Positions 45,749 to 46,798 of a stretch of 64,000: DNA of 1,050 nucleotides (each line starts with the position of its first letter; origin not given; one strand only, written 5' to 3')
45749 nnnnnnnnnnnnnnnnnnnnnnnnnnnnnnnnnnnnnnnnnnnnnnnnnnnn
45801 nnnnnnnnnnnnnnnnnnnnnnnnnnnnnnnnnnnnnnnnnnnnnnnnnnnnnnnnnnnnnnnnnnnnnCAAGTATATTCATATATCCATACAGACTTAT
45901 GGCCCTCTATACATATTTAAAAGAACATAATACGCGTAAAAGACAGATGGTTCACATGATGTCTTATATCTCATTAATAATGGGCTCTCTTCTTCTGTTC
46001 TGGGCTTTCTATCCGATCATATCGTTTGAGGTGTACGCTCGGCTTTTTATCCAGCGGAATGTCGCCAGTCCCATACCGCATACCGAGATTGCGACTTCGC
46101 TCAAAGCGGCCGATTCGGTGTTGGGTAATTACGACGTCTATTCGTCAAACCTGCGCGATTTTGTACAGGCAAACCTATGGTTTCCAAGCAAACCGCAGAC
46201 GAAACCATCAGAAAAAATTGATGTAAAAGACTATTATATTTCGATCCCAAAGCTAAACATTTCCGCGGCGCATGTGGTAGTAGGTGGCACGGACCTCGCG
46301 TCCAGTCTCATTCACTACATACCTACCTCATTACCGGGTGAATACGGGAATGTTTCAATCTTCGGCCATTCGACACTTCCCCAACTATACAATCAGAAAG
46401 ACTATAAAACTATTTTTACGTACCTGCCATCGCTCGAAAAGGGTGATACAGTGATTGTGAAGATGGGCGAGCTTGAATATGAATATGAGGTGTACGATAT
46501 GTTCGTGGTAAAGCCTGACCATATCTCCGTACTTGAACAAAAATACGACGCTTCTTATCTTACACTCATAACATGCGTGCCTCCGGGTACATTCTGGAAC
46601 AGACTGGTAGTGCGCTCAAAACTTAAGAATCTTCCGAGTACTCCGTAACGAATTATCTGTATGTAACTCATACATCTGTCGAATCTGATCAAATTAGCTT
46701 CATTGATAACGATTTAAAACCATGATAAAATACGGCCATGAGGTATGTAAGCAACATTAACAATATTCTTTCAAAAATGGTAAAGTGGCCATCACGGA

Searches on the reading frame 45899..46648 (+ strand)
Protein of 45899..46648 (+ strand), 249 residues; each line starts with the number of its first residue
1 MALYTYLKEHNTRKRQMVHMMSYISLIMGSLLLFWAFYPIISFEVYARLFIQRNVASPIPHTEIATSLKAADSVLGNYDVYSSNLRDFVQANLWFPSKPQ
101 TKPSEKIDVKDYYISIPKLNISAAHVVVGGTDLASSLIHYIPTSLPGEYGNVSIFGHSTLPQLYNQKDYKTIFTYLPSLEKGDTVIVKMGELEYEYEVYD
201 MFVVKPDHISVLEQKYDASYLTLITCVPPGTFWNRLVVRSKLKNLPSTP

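Call 3: search_protein_families(library=pfam, proteins=[window:45899-46648:+], max_evalue=1)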
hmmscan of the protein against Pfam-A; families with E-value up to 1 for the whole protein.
window:45899-46648:+ (249 aa): 1 family
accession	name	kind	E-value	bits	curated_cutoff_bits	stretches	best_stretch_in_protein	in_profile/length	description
PF04203.18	Sortase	-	1.4e-24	86.6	26.6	1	114-242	1-124/125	Sortase domain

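Call 4: search_protein_families(library=ncbifam, proteins=[window:45899-46648:+], max_evalue=1)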
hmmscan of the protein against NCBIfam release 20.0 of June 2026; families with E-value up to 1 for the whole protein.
window:45899-46648:+ (249 aa): 7 families
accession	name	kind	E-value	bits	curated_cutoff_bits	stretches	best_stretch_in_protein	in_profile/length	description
TIGR01076.1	sortase_fam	subfamily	6.5e-19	68.1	39.35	1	113-241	2-126/136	sortase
NF033745.1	class_C_sortase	subfamily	8.1e-18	65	160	1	37-240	13-218/220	class C sortase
NF033747.1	class_E_sortase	subfamily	1.9e-14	54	160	1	113-244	73-207/211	class E sortase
NF033746.1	class_D_sortase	subfamily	1.2e-13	51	165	1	113-228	12-116/135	class D sortase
NF058671.1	sortase_SrtD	exception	2.7e-13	50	140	1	114-228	67-170/187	class D sortase, LPxTATN-specific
TIGR03784.1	marine_sortase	equivalog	1.6e-05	24.6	158.25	1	130-228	71-158/174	class GN sortase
NF033748.1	class_F_sortase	subfamily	0.0008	19.1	166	1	140-227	50-134/155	class F sortase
